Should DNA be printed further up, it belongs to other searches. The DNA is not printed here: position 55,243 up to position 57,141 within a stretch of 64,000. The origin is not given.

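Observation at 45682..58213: Cell-envelope glycan cluster with DPA-pathway-like logic (polyprenyl-P-sugar GT2, oxidase + reductase pair, flippase, GT-C transferase), largely pseudogenised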

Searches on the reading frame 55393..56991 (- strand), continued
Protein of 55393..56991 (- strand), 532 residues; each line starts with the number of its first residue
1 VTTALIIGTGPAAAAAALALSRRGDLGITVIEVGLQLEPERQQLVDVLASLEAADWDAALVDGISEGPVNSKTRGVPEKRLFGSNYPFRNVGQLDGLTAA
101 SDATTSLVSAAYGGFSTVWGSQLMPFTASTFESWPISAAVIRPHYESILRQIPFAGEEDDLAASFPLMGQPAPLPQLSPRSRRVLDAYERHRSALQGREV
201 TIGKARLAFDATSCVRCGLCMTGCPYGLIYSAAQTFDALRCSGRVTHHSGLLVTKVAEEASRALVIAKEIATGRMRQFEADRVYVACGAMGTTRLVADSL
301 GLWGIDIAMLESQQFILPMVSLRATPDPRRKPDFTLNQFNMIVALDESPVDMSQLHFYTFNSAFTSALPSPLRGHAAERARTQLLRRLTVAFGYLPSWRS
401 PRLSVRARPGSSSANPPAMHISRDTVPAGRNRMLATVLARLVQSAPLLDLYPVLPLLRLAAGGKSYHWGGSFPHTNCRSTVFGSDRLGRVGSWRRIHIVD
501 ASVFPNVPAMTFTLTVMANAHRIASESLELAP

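Call 65: search_protein_families(library=ncbifam, proteins=[L022:8823-10013:+, L020:8932-9942:+, L083:19261-20175:+, L083:20308-21288:+, L083:16544-17815:+, L083:18080-19264:+, L083:16149-16547:+, L083:12485-13969:+], max_evalue=0.00001)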
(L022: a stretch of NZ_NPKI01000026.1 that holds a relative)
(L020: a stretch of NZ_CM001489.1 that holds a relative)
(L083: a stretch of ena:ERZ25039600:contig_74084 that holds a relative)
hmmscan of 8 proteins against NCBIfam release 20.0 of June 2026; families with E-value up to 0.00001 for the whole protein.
L022:8823-10013:+ (397 aa): 10 families
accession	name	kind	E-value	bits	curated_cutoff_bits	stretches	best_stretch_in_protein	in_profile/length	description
NF041394.1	GtaseAglG_Halo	equivalog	4.7e-44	150.9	440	1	67-337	3-275/304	glucosyl-dolichyl phosphate glucuronosyltransferase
TIGR03965.1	mycofact_glyco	equivalog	2.3e-22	79.5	280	1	55-294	64-297/467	mycofactocin biosynthesis glycosyltransferase MftF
NF041875.1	EPS_EpsD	equivalog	3.6e-12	46.3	370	1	67-280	1-211/325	exopolysaccharide biosynthesis glycosyltransferase EpsD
NF038299.1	EPS_HpsN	equivalog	4.7e-12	45.5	425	1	65-188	1-120/317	hormogonium polysaccharide biosynthesis glycosyltransferase HpsN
TIGR03937.1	PgaC_IcaA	equivalog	2.7e-09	36.5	422.3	1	56-302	36-274/407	poly-beta-1,6-N-acetyl-D-glucosamine synthase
NF038302.1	EPS_HpsE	equivalog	3.2e-09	36.2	300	1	67-197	3-134/307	hormogonium polysaccharide biosynthesis glycosyltransferase HpsE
NF007482.0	PRK10073.1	equivalog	1.1e-07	31.1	423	1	65-162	6-97/334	glycosyltransferase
NF050050.1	ProtGlycPglI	equivalog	1.5e-07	31.1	500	1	65-166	2-99/306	GalNAc(5)-diNAcBac-PP-undecaprenol beta-1,3-glucosyltransferase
NF053739.1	GlytfEpsEBac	equivalog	8.9e-07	28.2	450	1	65-160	1-92/265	glycosyltransferase EpsE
NF047683.1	TeichurnBiosyTuaG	equivalog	1.9e-06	27.7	400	1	64-166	5-102/252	teichuronic acid biosynthesis protein TuaG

L020:8932-9942:+ (337 aa): 11 families
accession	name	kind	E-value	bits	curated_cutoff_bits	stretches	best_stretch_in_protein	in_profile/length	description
NF041394.1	GtaseAglG_Halo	equivalog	1e-47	162.9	440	1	35-331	2-302/304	glucosyl-dolichyl phosphate glucuronosyltransferase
TIGR03965.1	mycofact_glyco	equivalog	5.8e-20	71.6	280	1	46-271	84-307/467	mycofactocin biosynthesis glycosyltransferase MftF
NF041875.1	EPS_EpsD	equivalog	2.4e-13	50.2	370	1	38-289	2-250/325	exopolysaccharide biosynthesis glycosyltransferase EpsD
NF050050.1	ProtGlycPglI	equivalog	2.8e-11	43.4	500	1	35-141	3-106/306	GalNAc(5)-diNAcBac-PP-undecaprenol beta-1,3-glucosyltransferase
NF038302.1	EPS_HpsE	equivalog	3.2e-10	39.5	300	1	101-257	70-236/307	hormogonium polysaccharide biosynthesis glycosyltransferase HpsE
TIGR03937.1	PgaC_IcaA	equivalog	1.4e-09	37.4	422.3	1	22-246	33-253/407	poly-beta-1,6-N-acetyl-D-glucosamine synthase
NF038299.1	EPS_HpsN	equivalog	2.9e-09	36.3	425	1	35-153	2-117/317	hormogonium polysaccharide biosynthesis glycosyltransferase HpsN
NF047683.1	TeichurnBiosyTuaG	equivalog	8.7e-08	32.1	400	1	32-141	4-109/252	teichuronic acid biosynthesis protein TuaG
NF007482.0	PRK10073.1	equivalog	3.9e-07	29.4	423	1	33-146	5-113/334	glycosyltransferase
TIGR03472.1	HpnI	equivalog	2.4e-06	26.7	310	0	51-212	56-220/373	bacteriohopanetetrol glucosamine biosynthesis glycosyltransferase HpnI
NF053739.1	GlytfEpsEBac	equivalog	2.7e-06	26.6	450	1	34-143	1-107/265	glycosyltransferase EpsE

L083:19261-20175:+ (304 aa): 4 families
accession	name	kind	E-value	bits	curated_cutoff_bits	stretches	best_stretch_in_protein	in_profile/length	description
TIGR01556.1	rhamnosyltran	subfamily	3.6e-21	75.6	200.55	1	22-245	13-235/281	rhamnosyltransferase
NF050113.1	gal_furan_GlfT1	equivalog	6.9e-10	38.7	330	1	17-203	15-193/290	galactofuranosyltransferase GlfT1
TIGR03965.1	mycofact_glyco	equivalog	3.4e-08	32.8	280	1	17-216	90-280/467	mycofactocin biosynthesis glycosyltransferase MftF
NF041875.1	EPS_EpsD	equivalog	3.4e-07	30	370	1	18-125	19-122/325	exopolysaccharide biosynthesis glycosyltransferase EpsD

L083:20308-21288:+ (326 aa): 11 families
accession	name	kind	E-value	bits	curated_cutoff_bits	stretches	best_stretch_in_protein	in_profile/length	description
TIGR01181.1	dTDP_gluc_dehyt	equivalog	3.1e-27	95.5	365.1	2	144-318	141-311/321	dTDP-glucose 4,6-dehydratase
TIGR01179.1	galE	equivalog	5e-23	81.5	262.3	2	146-318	137-325/332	UDP-glucose 4-epimerase GalE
TIGR04180.1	EDH_00030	hypoth_equivalog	1.6e-14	53.7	475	1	147-271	135-258/297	NAD-dependent 4,6-dehydratase LegB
NF007490.0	PRK10084.1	subfamily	1e-12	47.7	649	1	27-317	58-333/361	dTDP-glucose 4,6-dehydratase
NF007956.0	PRK10675.1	subfamily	1.8e-12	47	394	1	216-311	225-322/338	UDP-glucose 4-epimerase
TIGR02197.1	heptose_epim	equivalog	2.6e-12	46.6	274.6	1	142-271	126-262/316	ADP-glyceromanno-heptose 6-epimerase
NF007582.0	PRK10217.1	equivalog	2.2e-11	43.5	698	1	146-239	152-241/355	dTDP-glucose 4,6-dehydratase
NF011728.1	PRK15181.1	equivalog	4.9e-09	35.6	760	1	148-318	159-337/348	Vi polysaccharide biosynthesis UDP-N-acetylglucosaminuronic acid C-4 epimerase TviC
NF047837.1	UDPAcbARedWbcJ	equivalog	5.6e-09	35.4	500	1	135-287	85-233/372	UDP-2-acetamido-2,6-beta-L-arabino-hexul-4-ose reductase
TIGR02622.1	CDP_4_6_dhtase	equivalog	4.7e-08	32.6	278.45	0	25-99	60-133/352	CDP-glucose 4,6-dehydratase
NF047922.1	GDPFucSynFcl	equivalog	2.5e-06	27.2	500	1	149-315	128-298/308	GDP-L-fucose synthase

L083:16544-17815:+ (423 aa): 6 families
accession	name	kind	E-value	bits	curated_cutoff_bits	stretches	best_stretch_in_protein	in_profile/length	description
NF041876.1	EPS_EpsE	equivalog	1.3e-12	47.7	400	1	233-379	210-358/389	exopolysaccharide biosynthesis GT4 family glycosyltransferase EpsE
TIGR03449.1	mycothiol_MshA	equivalog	1.4e-11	43.9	462.5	1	233-381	216-368/406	D-inositol-3-phosphate glycosyltransferase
TIGR03088.1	stp2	hypoth_equivalog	3e-11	43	409.05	1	139-378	98-334/374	TIGR03088 family PEP-CTERM/XrtA system glycosyltransferase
NF053787.1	GlcN_PG_synth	equivalog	2.9e-06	26.4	480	1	242-379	202-323/361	N-acetylglucosaminyl phosphatidylglycerol synthase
NF047684.1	TeichurnBiosyTuaC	equivalog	4.2e-06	25.9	550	1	233-377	215-349/391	teichuronic acid biosynthesis protein TuaC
TIGR02149.1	glgA_Coryne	subfamily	6.7e-06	25.5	302.4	1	183-368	148-335/391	glycogen synthase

L083:18080-19264:+ (394 aa): 21 families
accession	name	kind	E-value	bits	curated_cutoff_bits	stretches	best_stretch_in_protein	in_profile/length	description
TIGR02149.1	glgA_Coryne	subfamily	7.6e-24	84.5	302.4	1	219-375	206-381/391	glycogen synthase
TIGR03449.1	mycothiol_MshA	equivalog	1.6e-22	80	462.5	1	270-384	290-403/406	D-inositol-3-phosphate glycosyltransferase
TIGR03088.1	stp2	hypoth_equivalog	2.9e-21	75.9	409.05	1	286-384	275-373/374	TIGR03088 family PEP-CTERM/XrtA system glycosyltransferase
NF041876.1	EPS_EpsE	equivalog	4e-18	65.8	400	1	286-367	298-378/389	exopolysaccharide biosynthesis GT4 family glycosyltransferase EpsE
NF053787.1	GlcN_PG_synth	equivalog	1.4e-17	63.6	480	1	215-384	195-359/361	N-acetylglucosaminyl phosphatidylglycerol synthase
TIGR04063.1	stp3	hypoth_equivalog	2.6e-16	59.5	442.05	1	218-382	214-393/397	TIGR04063 family PEP-CTERM/XrtA system glycosyltransferase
TIGR03999.1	thiol_BshA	equivalog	5.8e-15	55.1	273.7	1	294-385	282-374/375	N-acetyl-alpha-D-glucosaminyl L-malate synthase BshA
NF012028.0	PRK15484.1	subfamily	6.7e-14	51.8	618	1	285-382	278-376/380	lipopolysaccharide N-acetylglucosaminyltransferase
NF038298.1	EPS_HpsO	equivalog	6e-09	35.2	575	1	292-376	296-378/388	hormogonium polysaccharide biosynthesis glycosyltransferase HpsO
NF038229.1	Glyco4_Geo_Pelo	equivalog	7.8e-09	35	400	1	301-384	254-336/338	GPMC system family 4 glycosyltransferase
TIGR04047.1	MSMEG_0565_glyc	hypoth_equivalog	3.1e-08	33.1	259.85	1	266-369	259-359/373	MSMEG_0565 family glycosyltransferase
TIGR02095.1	glgA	subfamily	9.5e-08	31.1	328.45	1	284-348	369-439/477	glycogen/starch synthase, ADP-glucose type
TIGR02472.1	sucr_P_syn_N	equivalog_domain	2.1e-07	30.1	576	1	289-361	345-417/439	sucrose-phosphate synthase, putative, glycosyltransferase domain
NF047684.1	TeichurnBiosyTuaC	equivalog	1.7e-06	27.2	550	1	208-364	210-368/391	teichuronic acid biosynthesis protein TuaC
NF007640.0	PRK10307.1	subfamily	1.9e-06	27.1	276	0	305-376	327-399/411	WcaI family glycosyltransferase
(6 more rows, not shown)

L083:16149-16547:+ (132 aa): 0 families

L083:12485-13969:+ (494 aa): 0 families

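Call 71: search_protein_families(library=pfam, alignment_id=A2, max_evalue=0.05)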
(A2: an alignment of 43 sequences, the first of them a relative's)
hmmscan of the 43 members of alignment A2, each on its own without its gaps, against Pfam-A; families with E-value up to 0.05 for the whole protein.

A. member 1, P0123 (654 aa): 0 families

B. families by the number of members that match (of 43 scanned): 6 families
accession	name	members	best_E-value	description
PF20176.3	DUF6541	8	4.2e-11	Family of unknown function (DUF6541)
PF13231.12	PMT_2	2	3.5e-05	Dolichyl-phosphate-mannose-protein mannosyltransferase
PF03418.19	Peptidase_A25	1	0.0066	Germination protease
PF20664.2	DUF6814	1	0.017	Family of unknown function (DUF6814)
PF05915.17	TMEM_230_134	1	0.036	Transmembrane proteins 230/134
PF14015.11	DUF4231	1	0.04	Protein of unknown function (DUF4231)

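Call 74: fold_search(model_id=the predicted structure, library=pdb)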
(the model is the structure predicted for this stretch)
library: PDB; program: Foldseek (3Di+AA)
matches with E <= 10: 1619; with E <= 0.001: 287
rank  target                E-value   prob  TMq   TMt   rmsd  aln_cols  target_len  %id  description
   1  7qva                  1.8e-09  1.00  0.38  0.43  14.1       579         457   16  Crystal structure of a bacterial pyranose 2-oxidase in complex with mangiferin (released 2023-08-16)
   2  3k4c_C                2.9e-09  1.00  0.32  0.30  18.4       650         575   12  Pyranose 2-oxidase H167A/T169G mutant (released 2010-02-02)
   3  3k4n_A                3.6e-09  1.00  0.34  0.32  17.6       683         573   11  Pyranose 2-oxidase F454A/S455A/Y456A mutant (released 2010-05-12)
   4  4mok_D                3.6e-09  1.00  0.31  0.29  18.7       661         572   12  Pyranose 2-oxidase H167A mutant soaked with 3-fluorinated galactose (not bound) (released 2014-02-05)
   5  3lsm_B                4.1e-09  1.00  0.31  0.29  17.9       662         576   12  Pyranose 2-oxidase H167A mutant with flavin N(5) sulfite adduct (released 2010-08-25)
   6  4mof                  4.8e-09  1.00  0.31  0.29  18.7       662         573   12  Pyranose 2-oxidase H450G mutant with 2-fluorinated glucose (released 2014-02-05)
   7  8qve                  6.5e-09  1.00  0.34  0.36  15.8       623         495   14  C-glucosyl oxidoreductase (DaCGO1) from Deinococcus aerius (released 2024-05-29)
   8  3k4k                  6.5e-09  1.00  0.30  0.28  19.2       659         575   11  Pyranose 2-oxidase F454N mutant (released 2010-05-12)
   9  4moj_D                6.9e-09  1.00  0.31  0.29  18.5       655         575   12  Pyranose 2-oxidase H450G/V546C double mutant with 2-fluorinated glucose (released 2014-02-05)
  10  3bg6_A                6.9e-09  1.00  0.29  0.27  19.2       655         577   11  Pyranose 2-oxidase from Trametes multicolor, E542K mutant (released 2008-12-02)
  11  3lsm_A                7.7e-09  1.00  0.30  0.29  19.3       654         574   12  Pyranose 2-oxidase H167A mutant with flavin N(5) sulfite adduct (released 2010-08-25)
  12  1tzl_A                8.1e-09  1.00  0.30  0.28  19.1       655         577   11  Crystal Structure of Pyranose 2-Oxidase from the White-Rot Fungus Peniophora sp. (released 2004-10-19)
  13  3k4j                  8.6e-09  1.00  0.31  0.29  19.1       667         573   13  Pyranose 2-oxidase H450Q mutant (released 2010-05-12)
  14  4moe_A                9.7e-09  1.00  0.30  0.28  19.3       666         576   12  Pyranose 2-oxidase H450G mutant with 3-fluorinated glucose (released 2014-02-05)
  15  4moe_C                1.0e-08  1.00  0.31  0.29  18.9       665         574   12  Pyranose 2-oxidase H450G mutant with 3-fluorinated glucose (released 2014-02-05)
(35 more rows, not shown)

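Call 88: search_protein_representatives(alignment_id=A3)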
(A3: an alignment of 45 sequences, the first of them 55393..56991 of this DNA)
Query: 45 sequences, 532 profile positions. Proteins with E-value up to 0.001 (for the whole library): 3182; up to 1e-10: 2263; up to 1e-30: 974. The best 150 are listed.
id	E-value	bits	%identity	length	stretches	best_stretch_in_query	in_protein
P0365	2.8e-209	712.4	-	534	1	1-529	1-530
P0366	3.2e-187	639.6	-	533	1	3-526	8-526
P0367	1.1e-185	634.5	-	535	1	1-531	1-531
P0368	7.8e-181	618.6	-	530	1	4-528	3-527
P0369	3.7e-167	573.4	-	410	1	124-486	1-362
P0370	2.0e-159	547.9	-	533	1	1-526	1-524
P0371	7.2e-159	546.1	-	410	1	124-529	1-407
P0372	1.0e-151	522.5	-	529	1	1-530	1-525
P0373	2.0e-143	495.1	-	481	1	1-377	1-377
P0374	3.3e-141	487.8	-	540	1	3-528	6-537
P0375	1.5e-133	462.5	-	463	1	25-423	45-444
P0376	8.8e-129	446.8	-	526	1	4-526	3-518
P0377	1.1e-128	446.5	-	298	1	1-235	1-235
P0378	1.1e-128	446.5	-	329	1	210-526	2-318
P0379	5.0e-114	398.1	-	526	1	1-527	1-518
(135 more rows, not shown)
